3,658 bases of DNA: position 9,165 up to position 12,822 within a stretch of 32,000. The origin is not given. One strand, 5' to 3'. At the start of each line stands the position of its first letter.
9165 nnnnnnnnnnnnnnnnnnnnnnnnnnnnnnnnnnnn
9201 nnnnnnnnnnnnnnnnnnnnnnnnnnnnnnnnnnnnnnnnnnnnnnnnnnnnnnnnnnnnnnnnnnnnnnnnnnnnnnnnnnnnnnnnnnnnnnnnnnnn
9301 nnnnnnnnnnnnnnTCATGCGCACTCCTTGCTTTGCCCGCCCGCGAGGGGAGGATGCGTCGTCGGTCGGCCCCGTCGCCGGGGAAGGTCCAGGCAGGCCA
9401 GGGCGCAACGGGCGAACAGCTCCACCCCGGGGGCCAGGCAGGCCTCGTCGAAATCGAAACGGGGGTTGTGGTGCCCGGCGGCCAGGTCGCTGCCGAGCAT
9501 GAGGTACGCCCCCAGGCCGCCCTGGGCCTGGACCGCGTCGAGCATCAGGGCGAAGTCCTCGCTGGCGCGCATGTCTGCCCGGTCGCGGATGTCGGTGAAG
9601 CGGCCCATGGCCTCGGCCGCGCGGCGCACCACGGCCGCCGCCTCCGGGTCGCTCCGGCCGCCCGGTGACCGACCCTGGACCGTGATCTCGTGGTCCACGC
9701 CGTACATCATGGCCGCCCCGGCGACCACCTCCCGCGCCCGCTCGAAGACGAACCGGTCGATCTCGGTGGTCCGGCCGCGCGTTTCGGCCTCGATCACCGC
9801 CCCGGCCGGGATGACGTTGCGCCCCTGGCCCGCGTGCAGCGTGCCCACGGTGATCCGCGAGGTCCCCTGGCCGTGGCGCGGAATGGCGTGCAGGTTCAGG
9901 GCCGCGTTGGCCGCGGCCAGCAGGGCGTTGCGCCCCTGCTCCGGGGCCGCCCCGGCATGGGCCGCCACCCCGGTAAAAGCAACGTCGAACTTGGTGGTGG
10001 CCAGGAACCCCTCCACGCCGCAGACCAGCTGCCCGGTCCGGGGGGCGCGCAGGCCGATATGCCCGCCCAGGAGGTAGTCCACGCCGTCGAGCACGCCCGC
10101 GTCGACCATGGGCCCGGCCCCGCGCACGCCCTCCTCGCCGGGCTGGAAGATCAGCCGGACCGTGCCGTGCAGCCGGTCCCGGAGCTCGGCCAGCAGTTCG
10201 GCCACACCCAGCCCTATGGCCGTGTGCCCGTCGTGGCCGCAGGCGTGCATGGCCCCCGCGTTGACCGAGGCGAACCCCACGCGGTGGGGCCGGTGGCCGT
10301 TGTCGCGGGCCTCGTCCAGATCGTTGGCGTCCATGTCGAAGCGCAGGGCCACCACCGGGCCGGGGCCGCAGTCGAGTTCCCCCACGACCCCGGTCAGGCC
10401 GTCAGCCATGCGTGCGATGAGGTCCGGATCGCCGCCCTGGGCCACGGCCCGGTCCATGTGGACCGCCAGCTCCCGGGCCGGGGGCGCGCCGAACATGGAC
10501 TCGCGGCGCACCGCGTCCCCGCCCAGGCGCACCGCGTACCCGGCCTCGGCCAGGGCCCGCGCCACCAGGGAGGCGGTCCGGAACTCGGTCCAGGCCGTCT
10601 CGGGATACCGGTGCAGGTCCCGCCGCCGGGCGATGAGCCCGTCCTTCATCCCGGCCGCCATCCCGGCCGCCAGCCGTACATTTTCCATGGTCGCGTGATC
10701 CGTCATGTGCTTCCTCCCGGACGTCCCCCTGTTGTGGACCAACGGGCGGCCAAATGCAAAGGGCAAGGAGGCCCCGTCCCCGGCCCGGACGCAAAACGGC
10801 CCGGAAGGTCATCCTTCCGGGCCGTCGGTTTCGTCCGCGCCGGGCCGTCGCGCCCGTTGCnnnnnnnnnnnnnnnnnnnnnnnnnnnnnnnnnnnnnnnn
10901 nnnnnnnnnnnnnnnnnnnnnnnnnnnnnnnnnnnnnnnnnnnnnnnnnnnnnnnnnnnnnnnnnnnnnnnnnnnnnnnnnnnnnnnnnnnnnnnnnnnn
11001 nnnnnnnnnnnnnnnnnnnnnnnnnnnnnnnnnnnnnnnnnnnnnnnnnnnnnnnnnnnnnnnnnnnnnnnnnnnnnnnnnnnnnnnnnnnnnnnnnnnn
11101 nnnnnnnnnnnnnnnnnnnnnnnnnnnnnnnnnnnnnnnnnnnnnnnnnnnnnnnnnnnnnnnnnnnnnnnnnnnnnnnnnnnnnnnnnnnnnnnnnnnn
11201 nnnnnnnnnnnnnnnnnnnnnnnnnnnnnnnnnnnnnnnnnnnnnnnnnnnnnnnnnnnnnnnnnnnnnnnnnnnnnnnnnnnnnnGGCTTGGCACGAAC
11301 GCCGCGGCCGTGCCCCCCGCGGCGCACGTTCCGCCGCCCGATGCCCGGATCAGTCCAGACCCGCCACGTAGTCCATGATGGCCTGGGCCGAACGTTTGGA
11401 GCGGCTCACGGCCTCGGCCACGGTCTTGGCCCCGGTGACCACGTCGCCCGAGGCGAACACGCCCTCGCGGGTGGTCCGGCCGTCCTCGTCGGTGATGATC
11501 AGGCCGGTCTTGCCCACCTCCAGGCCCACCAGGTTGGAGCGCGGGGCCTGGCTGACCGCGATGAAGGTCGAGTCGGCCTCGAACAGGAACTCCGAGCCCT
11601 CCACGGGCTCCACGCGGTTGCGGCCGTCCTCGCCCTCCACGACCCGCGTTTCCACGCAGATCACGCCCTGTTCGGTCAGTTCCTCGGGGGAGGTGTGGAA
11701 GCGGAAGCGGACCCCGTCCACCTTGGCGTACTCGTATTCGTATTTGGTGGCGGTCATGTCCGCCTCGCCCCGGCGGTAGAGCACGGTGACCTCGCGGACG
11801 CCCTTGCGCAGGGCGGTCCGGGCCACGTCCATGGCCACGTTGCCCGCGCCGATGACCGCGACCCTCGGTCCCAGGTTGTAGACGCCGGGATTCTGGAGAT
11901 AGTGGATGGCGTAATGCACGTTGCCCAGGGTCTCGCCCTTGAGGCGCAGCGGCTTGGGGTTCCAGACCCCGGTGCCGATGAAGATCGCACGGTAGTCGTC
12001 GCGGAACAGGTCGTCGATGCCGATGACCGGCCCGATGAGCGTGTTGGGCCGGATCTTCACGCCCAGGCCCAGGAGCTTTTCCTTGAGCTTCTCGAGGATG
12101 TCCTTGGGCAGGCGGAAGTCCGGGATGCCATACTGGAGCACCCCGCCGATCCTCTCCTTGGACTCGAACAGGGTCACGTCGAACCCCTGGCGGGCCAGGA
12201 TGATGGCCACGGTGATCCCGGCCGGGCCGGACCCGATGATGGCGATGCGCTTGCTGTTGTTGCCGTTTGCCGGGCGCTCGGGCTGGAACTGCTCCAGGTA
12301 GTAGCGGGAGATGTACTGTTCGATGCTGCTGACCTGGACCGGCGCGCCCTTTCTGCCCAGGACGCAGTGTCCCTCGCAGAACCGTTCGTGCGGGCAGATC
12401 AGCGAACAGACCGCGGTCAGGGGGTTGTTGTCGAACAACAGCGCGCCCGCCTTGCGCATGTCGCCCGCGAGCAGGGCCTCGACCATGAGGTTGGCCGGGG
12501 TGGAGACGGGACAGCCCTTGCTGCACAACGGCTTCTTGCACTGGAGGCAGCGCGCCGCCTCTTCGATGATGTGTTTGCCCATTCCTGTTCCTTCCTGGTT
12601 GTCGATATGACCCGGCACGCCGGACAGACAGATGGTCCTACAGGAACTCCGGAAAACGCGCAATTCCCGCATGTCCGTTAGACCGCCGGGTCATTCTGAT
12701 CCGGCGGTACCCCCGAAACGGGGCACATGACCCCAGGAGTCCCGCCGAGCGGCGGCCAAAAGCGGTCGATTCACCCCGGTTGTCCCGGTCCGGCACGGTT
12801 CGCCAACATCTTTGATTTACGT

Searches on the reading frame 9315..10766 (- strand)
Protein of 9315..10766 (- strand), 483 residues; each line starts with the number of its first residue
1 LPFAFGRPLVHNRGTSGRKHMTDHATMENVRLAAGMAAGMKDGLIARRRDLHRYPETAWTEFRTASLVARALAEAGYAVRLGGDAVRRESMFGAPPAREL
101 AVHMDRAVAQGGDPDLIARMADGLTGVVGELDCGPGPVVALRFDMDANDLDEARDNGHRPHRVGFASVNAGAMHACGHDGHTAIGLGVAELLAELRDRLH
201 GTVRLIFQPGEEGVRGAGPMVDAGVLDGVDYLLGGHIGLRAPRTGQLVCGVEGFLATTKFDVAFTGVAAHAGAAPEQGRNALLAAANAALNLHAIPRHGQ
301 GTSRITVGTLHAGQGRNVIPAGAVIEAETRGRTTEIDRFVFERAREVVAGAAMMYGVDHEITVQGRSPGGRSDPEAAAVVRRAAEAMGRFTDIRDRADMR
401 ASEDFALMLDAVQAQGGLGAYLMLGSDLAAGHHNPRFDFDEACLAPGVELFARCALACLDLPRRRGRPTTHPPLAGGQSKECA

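Call 16: search_protein_families(library=pfam, proteins=[window:9315-10766:-], max_evalue=0.00001)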
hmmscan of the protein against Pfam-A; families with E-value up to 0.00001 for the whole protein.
window:9315-10766:- (483 aa): 2 families
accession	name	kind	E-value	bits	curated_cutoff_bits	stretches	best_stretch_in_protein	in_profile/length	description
PF01546.33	Peptidase_M20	-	9.3e-33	114.3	24.6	1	140-455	1-204/206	Peptidase family M20/M25/M40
PF07687.19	M20_dimer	-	1.6e-09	38.1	21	1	260-340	9-91/107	Peptidase dimerisation domain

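Call 50: search_protein_families(library=ncbifam, proteins=[window:9315-10766:-], max_evalue=0.01)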
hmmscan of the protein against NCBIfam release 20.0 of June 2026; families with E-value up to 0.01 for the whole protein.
window:9315-10766:- (483 aa): 20 families
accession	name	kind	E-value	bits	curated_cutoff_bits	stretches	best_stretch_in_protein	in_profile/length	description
TIGR01891.1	amidohydrolases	subfamily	3.2e-95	319.4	153.75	1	45-445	2-364/366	amidohydrolase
NF038260.1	ectoine_DoeB_2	equivalog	5.5e-55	186.8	550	2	125-455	49-376/378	N(2)-acetyl-L-2,4-diaminobutanoate deacetylase DoeB2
NF040868.1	carboxypep_CpsA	equivalog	8.5e-53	179.5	500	2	124-456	57-387/391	carboxypeptidase CpsA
NF004788.0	PRK06133.1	subfamily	8.1e-15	54.7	349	1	186-389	152-347/417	glutamate carboxypeptidase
NF005602.0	PRK07338.1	equivalog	8.9e-15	54.2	357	1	257-368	205-315/409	hydrolase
NF006769.0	PRK09290.1-3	subfamily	5.8e-13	48.3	452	1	250-388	210-350/417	allantoate amidohydrolase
NF006771.0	PRK09290.1-5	subfamily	1.6e-12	46.7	399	1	247-388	205-348/413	allantoate amidohydrolase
NF006772.0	PRK09290.2-1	subfamily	6.2e-12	45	424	1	245-389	209-355/430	allantoate amidohydrolase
NF058540.1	Ncarbamyl_ErtE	equivalog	3e-09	36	520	1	256-388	216-353/418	N-carbamyl-l-glutamate amidohydrolase ErtE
NF006775.0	PRK09290.2-5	equivalog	6.3e-08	31.7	479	1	248-389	210-353/419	allantoate amidohydrolase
TIGR01879.1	hydantase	subfamily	1.1e-06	27.9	204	1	246-341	196-293/401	hydantoinase/carbamoylase family amidase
NF005678.0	PRK07473.1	equivalog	3.1e-06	26.4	386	1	251-378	180-301/376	M20/M25/M40 family metallo-hydrolase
NF006365.0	PRK08588.1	subfamily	5.6e-06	25.9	289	1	192-334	120-261/383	succinyl-diaminopimelate desuccinylase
TIGR01900.1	dapE-gram_pos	equivalog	1.6e-05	24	304.2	1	172-379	83-286/351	succinyl-diaminopimelate desuccinylase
NF006773.0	PRK09290.2-2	equivalog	2.5e-05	23.4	584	1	256-332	221-299/419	allantoate amidohydrolase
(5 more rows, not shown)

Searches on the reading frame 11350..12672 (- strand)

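Call 16: search_protein_families(library=pfam, proteins=[window:11350-12672:-], max_evalue=0.00001)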
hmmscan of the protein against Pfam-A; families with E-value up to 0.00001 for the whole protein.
window:11350-12672:- (440 aa): 6 families
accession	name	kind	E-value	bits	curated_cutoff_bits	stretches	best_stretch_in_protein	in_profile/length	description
PF07992.20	Pyr_redox_2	-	1.6e-34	120.1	26.1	1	142-423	2-289/291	Pyridine nucleotide-disulphide oxidoreductase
PF14691.11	Fer4_20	-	3.1e-27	95.1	25.8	1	33-127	15-110/113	Dihydroprymidine dehydrogenase domain II, 4Fe-4S cluster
PF00070.33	Pyr_redox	-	3.7e-13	50.2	22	0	270-336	1-70/82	Pyridine nucleotide-disulphide oxidoreductase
PF13738.12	Pyr_redox_3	-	1.5e-11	44.6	30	1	229-314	127-209/305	Pyridine nucleotide-disulphide oxidoreductase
PF13450.12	NAD_binding_8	-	6.8e-10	39.5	21.9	1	145-178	1-34/68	NAD(P)-binding Rossmann-like domain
PF01266.30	DAO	-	4.1e-08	33.6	27.9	0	142-176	1-35/353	FAD dependent oxidoreductase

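Call 50: search_protein_families(library=ncbifam, proteins=[window:11350-12672:-], max_evalue=0.01)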
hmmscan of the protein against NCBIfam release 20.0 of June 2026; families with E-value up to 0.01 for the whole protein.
window:11350-12672:- (440 aa): 131 families (the best 25 are shown)
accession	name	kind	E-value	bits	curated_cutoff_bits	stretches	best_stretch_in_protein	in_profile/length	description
NF009414.0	PRK12778.1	equivalog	2.8e-100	336.7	1103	1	34-436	323-749/752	bifunctional dihydroorotate dehydrogenase B NAD binding subunit/NADPH-dependent glutamate synthase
TIGR01316.1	gltA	equivalog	5.4e-93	312.2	471.75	1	36-436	22-449/449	NADPH-dependent glutamate synthase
NF009410.0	PRK12771.1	subfamily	2.6e-85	287.1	516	1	32-437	32-446/566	NAD(P)-binding protein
TIGR01318.1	gltD_gamma_fam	subfamily_domain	8.7e-82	275.1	482.95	1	37-436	37-465/467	glutamate synthase, small subunit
NF009454.0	PRK12814.1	equivalog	1.7e-73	248.1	916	1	7-438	60-502/657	putative NADPH-dependent glutamate synthase small subunit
NF009408.0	PRK12769.1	equivalog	8.6e-73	245.5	1003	1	34-437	219-652/659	formate-dependent uric acid utilization protein AegA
TIGR03315.1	Se_ygfK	equivalog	7e-71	238.9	835.3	1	43-433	440-836/1012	putative selenate reductase subunit YgfK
NF009413.0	PRK12775.1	equivalog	2.5e-70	237.5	1895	1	34-436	325-754/1006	putative trifunctional 2-polyprenylphenol hydroxylase/glutamate synthase subunit beta/ferritin domain-containing protein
NF010590.0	PRK13984.1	equivalog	1.2e-62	211.9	946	1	34-436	184-606/611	putative oxidoreductase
NF009451.0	PRK12809.1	equivalog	5.6e-58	196.7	1154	1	36-433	204-631/639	formate-dependent uric acid utilization protein YgfT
NF009409.0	PRK12770.1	subfamily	2.1e-55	188.2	343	1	136-437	14-351/360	putative glutamate synthase subunit beta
TIGR01317.1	GOGAT_sm_gam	subfamily_domain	5.6e-54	183.8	447.7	1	37-438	39-480/485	glutamate synthase small subunit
NF009415.0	PRK12779.1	equivalog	2.3e-52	178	1519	1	50-434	210-624/944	putative bifunctional glutamate synthase subunit beta/2-polyprenylphenol hydroxylase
NF045663.1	diclust_near_Sec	equivalog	3.9e-37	127.7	530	2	37-245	7-204/759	pyridine nucleotide-disulfide oxidoreductase/dicluster-binding protein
TIGR01292.1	TRX_reduct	equivalog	1.1e-18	67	343.45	2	269-435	142-299/300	thioredoxin-disulfide reductase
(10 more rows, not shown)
